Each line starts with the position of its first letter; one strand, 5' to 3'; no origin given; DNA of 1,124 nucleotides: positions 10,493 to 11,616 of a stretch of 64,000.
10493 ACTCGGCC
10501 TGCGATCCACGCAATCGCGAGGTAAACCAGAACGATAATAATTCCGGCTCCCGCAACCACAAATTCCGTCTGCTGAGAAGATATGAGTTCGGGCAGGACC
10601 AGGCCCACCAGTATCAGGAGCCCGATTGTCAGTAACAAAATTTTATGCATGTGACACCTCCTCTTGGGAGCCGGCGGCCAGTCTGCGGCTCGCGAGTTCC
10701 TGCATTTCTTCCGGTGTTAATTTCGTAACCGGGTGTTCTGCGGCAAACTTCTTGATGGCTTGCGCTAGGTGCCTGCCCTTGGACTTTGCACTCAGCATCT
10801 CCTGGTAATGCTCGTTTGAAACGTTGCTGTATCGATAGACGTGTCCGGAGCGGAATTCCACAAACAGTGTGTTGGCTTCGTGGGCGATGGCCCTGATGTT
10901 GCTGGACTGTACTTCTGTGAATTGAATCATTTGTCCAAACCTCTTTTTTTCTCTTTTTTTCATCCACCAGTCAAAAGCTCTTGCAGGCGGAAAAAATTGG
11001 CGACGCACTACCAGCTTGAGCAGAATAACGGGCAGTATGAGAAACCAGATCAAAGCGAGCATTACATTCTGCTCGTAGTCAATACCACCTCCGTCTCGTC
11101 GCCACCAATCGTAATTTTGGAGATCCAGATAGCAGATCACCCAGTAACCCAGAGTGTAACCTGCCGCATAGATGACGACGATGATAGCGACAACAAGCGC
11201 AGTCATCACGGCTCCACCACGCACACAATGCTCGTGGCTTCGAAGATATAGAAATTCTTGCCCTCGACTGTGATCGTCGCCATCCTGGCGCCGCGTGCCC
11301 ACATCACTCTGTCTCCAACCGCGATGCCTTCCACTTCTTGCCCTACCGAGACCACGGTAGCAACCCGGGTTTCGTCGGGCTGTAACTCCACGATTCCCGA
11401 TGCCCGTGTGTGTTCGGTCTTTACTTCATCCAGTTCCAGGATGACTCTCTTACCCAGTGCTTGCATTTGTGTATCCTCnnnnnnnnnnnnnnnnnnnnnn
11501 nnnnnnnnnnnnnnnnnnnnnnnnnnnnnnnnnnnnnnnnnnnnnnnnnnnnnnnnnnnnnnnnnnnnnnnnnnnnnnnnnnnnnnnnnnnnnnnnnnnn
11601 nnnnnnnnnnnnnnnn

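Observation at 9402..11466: Membrane module: SPFH lipoprotein, two small membrane proteins, KTSC-domain membrane protein and a GroES-like gene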

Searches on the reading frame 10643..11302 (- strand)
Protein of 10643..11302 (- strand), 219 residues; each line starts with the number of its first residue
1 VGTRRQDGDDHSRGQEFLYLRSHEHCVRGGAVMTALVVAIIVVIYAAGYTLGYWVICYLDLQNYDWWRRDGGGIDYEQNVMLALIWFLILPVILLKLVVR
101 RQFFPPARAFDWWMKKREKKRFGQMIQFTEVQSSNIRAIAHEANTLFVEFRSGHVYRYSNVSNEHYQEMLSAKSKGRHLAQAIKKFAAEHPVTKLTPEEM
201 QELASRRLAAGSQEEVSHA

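Call 3: search_protein_families(library=pfam, proteins=[window:10643-11302:-], max_evalue=0.1)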
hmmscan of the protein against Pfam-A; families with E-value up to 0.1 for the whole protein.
window:10643-11302:- (219 aa): 1 family
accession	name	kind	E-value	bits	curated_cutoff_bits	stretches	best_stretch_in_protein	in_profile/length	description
PF13619.11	KTSC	-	5.3e-16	58.5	25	1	132-185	1-56/58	KTSC domain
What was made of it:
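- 10643..11206 (-): Membrane protein of 187 aa with 2 N-terminal TM helices and a cytoplasmic KTSC domain at residues ~98-155. The architecture is specific to this lineage. Pfam KTSC 5.3e-16 (call 3).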

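Call 4: search_protein_families(library=phrogs, proteins=[window:10643-11302:-], max_evalue=0.01)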
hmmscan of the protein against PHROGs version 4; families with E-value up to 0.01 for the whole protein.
window:10643-11302:- (219 aa): 5 families
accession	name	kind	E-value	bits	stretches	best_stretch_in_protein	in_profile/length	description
phrog_3292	-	unknown function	1e-16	62.2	1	117-201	99-185/436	-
phrog_8113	-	unknown function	2.4e-12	48.3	1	122-185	10-73/144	-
phrog_4357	-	unknown function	0.00075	20.6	1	126-172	6-52/81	-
phrog_11608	-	unknown function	0.00076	20.8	1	35-101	22-83/102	-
phrog_7365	-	unknown function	0.0026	18.4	1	125-166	4-47/79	-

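Call 35: find_related_loci(query=window:10643-11206:-, collection=viral_contigs, flank=5000)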
Query window:10643-11206:- (187 aa) in viral_contigs; peptide patterns used: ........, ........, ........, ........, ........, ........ (x = any residue, [..] = any of these).
7 stretches matched a pattern, but none encodes a relative of the query by tblastn (E <= 1e-3).

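Call 45: search_solved_structures(query=window:10643-11206:-, max_evalue=1, show_alignments=2)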
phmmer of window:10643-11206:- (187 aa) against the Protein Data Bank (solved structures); distinct sequences matched with E-value up to 1: 3.
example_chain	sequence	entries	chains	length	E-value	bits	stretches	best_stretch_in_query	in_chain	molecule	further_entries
7x8c_A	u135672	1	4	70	2.2e-06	30.8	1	98-152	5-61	KTSC domain-containing protein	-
8wiv_A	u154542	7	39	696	0.00063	22.8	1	98-152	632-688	Helicase HerA central domain-containing protein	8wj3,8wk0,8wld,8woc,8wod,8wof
4rgi_A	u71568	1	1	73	0.0028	20.6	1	95-152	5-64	Uncharacterized protein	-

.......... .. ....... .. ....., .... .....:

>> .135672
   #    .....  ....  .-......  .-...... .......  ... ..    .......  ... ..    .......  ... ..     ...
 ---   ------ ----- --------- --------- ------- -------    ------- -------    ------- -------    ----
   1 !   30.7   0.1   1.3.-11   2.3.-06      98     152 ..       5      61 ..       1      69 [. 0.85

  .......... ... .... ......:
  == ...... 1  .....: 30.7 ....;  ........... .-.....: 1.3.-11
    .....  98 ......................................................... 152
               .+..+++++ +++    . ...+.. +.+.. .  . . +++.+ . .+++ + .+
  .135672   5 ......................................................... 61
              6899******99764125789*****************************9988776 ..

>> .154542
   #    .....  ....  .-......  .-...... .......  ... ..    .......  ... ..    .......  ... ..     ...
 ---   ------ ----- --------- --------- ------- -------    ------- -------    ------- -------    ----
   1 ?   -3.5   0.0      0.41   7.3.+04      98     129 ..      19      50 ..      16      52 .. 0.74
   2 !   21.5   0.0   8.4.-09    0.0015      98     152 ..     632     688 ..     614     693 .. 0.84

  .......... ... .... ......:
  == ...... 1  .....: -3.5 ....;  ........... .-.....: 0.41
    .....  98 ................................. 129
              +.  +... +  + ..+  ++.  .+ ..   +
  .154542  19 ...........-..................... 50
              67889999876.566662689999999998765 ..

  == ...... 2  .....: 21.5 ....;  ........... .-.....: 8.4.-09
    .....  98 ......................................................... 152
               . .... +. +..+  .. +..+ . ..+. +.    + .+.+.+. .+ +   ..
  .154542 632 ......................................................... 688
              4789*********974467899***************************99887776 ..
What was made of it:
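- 10643..11206 (-): PDB 7x8c KTSC domain protein at 2.2e-6 (call 45).
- On KTSC domain: PDB 7x8c at 2.2e-6 (call 45).
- Closest known: KTSC domain proteins. Same: A KTSC domain with the central Y-x-Y motif, here YRY (calls 3, 45).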

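Call 50: find_homologous_proteins(query=window:10643-11206:-, max_evalue=0.001)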
Query window:10643-11206:-: 77 candidates shared short words with the query, none scored E <= 0.001.

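Call 56: search_dna_similar(query=window:10643-11206:-, collection=phages, mode=protein, max_rows=25, max_evalue=0.001)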
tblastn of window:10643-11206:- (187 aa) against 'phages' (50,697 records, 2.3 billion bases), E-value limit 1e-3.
Records with a match: 110; places in all: 110; records where one place covers at least 80% of the query: 0.
Best place of each record, by identity: <60% 110.
By first word of the organism name: Escherichia 32; Vibrio 28; Streptococcus 10; Erwinia 8; Salmonella 8; Ralstonia 7; Yersinia 4; Caulobacter 2; Cronobacter 2; Xanthomonas 2; and 5 more.
By host as written in the record: - 28; Escherichia coli 10; Vibrio crassostreae 6; Ralstonia pseudosolanacearum I-31 (MT043) 4; Salmonella enterica subsp. enterica serovar Typhimurium 4; Escherichia coli O157:H7 3; Erwinia amylovora 3; Erwinia amylovora SNUABM_01 3; and 38 more.
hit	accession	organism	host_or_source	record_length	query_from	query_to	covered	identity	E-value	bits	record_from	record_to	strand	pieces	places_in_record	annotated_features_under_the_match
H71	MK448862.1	Streptococcus phage Javan178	Streptococcus equi 4047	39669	68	164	52%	33.7%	5e-5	49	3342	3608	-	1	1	none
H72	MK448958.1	Streptococcus phage Javan486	Streptococcus pyogenes HSC5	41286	73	164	49%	32.6%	8e-4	45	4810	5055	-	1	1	hypothetical protein (x2)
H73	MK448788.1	Streptococcus phage Javan511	Streptococcus pyogenes MGAS315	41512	73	164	49%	32.6%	8e-4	45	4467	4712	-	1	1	hypothetical protein (x2)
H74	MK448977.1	Streptococcus phage Javan530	Streptococcus pyogenes SSI-1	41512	73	164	49%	32.6%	8e-4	45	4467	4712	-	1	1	hypothetical protein (x2)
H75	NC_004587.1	Streptococcus phage 315.4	Streptococcus pyogenes MGAS315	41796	73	164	49%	32.6%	8e-4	45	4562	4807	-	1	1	hypothetical protein (x3)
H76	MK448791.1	Streptococcus phage Javan517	Streptococcus pyogenes MGAS6180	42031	73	164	49%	32.6%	8e-4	45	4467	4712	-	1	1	hypothetical protein (x2)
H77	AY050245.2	Streptococcus phage phiNIH1.1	-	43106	73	164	49%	32.6%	8e-4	45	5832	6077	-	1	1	hypothetical protein-phage associated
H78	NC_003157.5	Streptococcus phage phiNIH1.1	-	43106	73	164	49%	32.6%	8e-4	45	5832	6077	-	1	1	hypothetical protein-phage associated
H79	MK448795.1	Streptococcus phage Javan527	Streptococcus pyogenes NZ131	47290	71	164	50%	31.9%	8e-5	48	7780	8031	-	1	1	hypothetical protein (x2)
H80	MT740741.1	Ralstonia phage Hennie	Ralstonia pseudosolanacearum I-31 ...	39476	73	165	50%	31.7%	4e-4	46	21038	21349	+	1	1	hypothetical protein (x2)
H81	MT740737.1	Ralstonia phage Firinga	Ralstonia pseudosolanacearum I-15 ...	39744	73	165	50%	31.7%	4e-4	46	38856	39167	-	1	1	hypothetical protein (x2)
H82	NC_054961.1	Ralstonia phage Firinga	Ralstonia pseudosolanacearum I-15 ...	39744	73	165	50%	31.7%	4e-4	46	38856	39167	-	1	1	hypothetical protein (x2)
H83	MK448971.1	Streptococcus phage Javan52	Streptococcus agalactiae ...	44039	70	163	50%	30.9%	4e-4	46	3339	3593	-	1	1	hypothetical protein (x2)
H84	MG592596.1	Vibrio phage 1.232.O._10N.261.51.E11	Vibrio tasmaniensis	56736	97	152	30%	50.0%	1e-9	62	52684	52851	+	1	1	KTSC domain protein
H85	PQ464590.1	Erwinia phage Hallingskeid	Erwinia aphidicola B01_10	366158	88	173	46%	32.6%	1e-5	50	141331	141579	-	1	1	hypothetical protein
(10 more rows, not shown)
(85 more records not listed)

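Call 60: search_protein_families(library=padloc, proteins=[window:10643-11206:-], max_evalue=0.01)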
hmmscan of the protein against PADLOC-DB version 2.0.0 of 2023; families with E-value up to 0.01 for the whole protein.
window:10643-11206:- (187 aa): 1 family
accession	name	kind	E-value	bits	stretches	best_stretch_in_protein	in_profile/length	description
PDLC01620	Cas7e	-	0.0085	13.8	1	116-164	200-249/335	CAS-I-E; effector_G7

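Call 61: search_protein_families(library=ncbifam, proteins=[window:10643-11206:-], max_evalue=0.01)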
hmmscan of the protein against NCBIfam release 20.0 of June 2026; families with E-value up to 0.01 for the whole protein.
window:10643-11206:- (187 aa): 0 families

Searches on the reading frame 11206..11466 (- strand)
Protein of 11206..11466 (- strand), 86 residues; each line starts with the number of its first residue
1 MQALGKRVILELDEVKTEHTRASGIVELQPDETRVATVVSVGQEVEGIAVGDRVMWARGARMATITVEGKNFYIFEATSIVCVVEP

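Call 3: search_protein_families(library=pfam, proteins=[window:11206-11466:-], max_evalue=0.1)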
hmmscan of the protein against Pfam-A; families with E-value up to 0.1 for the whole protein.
window:11206-11466:- (86 aa): 2 families
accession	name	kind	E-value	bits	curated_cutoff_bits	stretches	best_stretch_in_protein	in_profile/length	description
PF00166.26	Cpn10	-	2.2e-07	31.3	21.1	1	2-84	3-93/93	Chaperonin 10 Kd subunit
PF08240.17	ADH_N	-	0.0076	16.9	23.5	1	35-56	41-62/104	Alcohol dehydrogenase GroES-like domain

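Call 4: search_protein_families(library=phrogs, proteins=[window:11206-11466:-], max_evalue=0.01)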
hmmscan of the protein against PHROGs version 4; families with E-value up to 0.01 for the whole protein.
window:11206-11466:- (86 aa): 2 families
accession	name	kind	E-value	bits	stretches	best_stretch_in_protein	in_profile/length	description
phrog_3188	-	other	6.5e-11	42.9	1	1-85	3-95/96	co-chaperonin GroES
phrog_931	-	head and packaging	8e-06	26.7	1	1-64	6-76/109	head morphogenesis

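Call 36: find_related_loci(query=window:11206-11466:-, collection=viral_contigs, flank=5000)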
Query window:11206-11466:- (86 aa) in viral_contigs; peptide patterns used: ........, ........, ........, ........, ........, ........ (x = any residue, [..] = any of these).
27 stretches matched a pattern, but none encodes a relative of the query by tblastn (E <= 1e-3).

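Call 44: search_solved_structures(query=window:11206-11466:-, max_evalue=0.1, show_alignments=2)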
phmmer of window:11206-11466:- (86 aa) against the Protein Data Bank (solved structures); distinct sequences matched with E-value up to 0.1: 0.

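Call 55: search_dna_similar(query=window:11206-11466:-, collection=phages, mode=protein, max_rows=25, max_evalue=0.001)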
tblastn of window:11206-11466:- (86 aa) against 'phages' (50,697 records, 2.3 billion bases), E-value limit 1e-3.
No match.

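Call 60: search_protein_families(library=padloc, proteins=[window:11206-11466:-], max_evalue=0.01)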
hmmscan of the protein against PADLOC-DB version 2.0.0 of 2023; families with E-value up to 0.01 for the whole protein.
window:11206-11466:- (86 aa): 0 families

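Call 61: search_protein_families(library=ncbifam, proteins=[window:11206-11466:-], max_evalue=0.01)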
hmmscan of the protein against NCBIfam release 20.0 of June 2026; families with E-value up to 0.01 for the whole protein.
window:11206-11466:- (86 aa): 9 families
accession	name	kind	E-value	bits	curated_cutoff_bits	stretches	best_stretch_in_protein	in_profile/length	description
NF001537.0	PRK00364.3-3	equivalog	1e-08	35.3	109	1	2-84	4-85/86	co-chaperone GroES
NF001538.0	PRK00364.3-4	equivalog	1.1e-07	31.9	142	1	3-85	8-91/92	co-chaperone GroES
NF001528.0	PRK00364.1-4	equivalog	1.5e-05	25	119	1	2-85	3-94/95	co-chaperone GroES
NF001534.0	PRK00364.2-5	equivalog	3.9e-05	23.6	120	1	2-85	3-94/94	co-chaperone GroES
NF001531.0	PRK00364.2-2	subfamily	8.1e-05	22.6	96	1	2-85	4-94/94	co-chaperone GroES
NF011106.0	PRK14533.1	equivalog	0.0013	18.5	128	1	3-85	5-90/91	co-chaperonin GroES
NF001530.0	PRK00364.1-6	equivalog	0.003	17.4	136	0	3-85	13-103/104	co-chaperone GroES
NF001527.0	PRK00364.1-2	subfamily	0.004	17.3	120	0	4-85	6-95/96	co-chaperone GroES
NF001532.0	PRK00364.2-3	equivalog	0.0094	16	130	0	2-82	3-91/94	co-chaperone GroES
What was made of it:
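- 11206..11466 (-): GroES-like (Cpn10) gene, 86 aa. A neighbour in the same transcription unit, not part of the conserved cassette. Full-length matches to NCBIfam GroES models, far below the equivalog cutoffs (call 61).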

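Call 87: find_homologous_proteins(query=window:11206-11466:-, max_evalue=0.001)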
Query window:11206-11466:- (86 aa): 1 proteins with E <= 0.001 among 3 candidates.
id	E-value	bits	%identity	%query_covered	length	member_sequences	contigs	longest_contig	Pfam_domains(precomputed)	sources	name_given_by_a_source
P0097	2.5e-47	176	100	100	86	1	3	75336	PF00166.27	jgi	-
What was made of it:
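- Tried and rejected: Word-based homologue searches found nothing for KTSC-TM (call 50) and only itself for the GroES-like protein (call 87).
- On Cpn10 / GroES: No homologues were available to build an alignment (call 87).
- Closest known: GroES and phage co-chaperonins. Different: No relative found by tblastn in phage records, by phmmer in the PDB, or by word-based search in 5.8 billion proteins, apart from itself (calls 44, 55, 87).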

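Call 88: find_encoding_contigs(protein=P0097, flank=10000, max_places=5)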
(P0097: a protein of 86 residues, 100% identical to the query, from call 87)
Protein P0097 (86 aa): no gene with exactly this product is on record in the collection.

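Call 92: predict_structure(protein=window:11206-11466:-)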
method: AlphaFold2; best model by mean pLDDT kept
length: 86 residues; sequences in the alignment: 1
mean_pLDDT: 43.1   pTM: 0.34
mean pLDDT of the five models: 43.1, 41.3, 40.9, 36.7, 34.5
residues with pLDDT >= 90: 0; 70-90: 0; 50-70: 20; < 50: 66
segments of 3 or more residues with pLDDT < 50: 1-30, 40-45, 57-67, 69-86
pLDDT, mean of each block of 10 residues (from residue 1): 39 35 39 52 51 52 44 40 33
secondary structure, 60 per line:
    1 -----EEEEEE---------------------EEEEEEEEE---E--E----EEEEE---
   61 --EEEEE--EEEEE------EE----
elements in order: E6-11 E33-41 E53-57 E63-67 E70-74
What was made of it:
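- On Cpn10 / GroES: Single-sequence AlphaFold2 gave pLDDT 43, which is unusable, although the model is all-beta (call 92).
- Tried and rejected: The single-sequence AlphaFold2 model of the GroES-like protein was unusable at pLDDT 43 (call 92), so no fold search was run on it.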
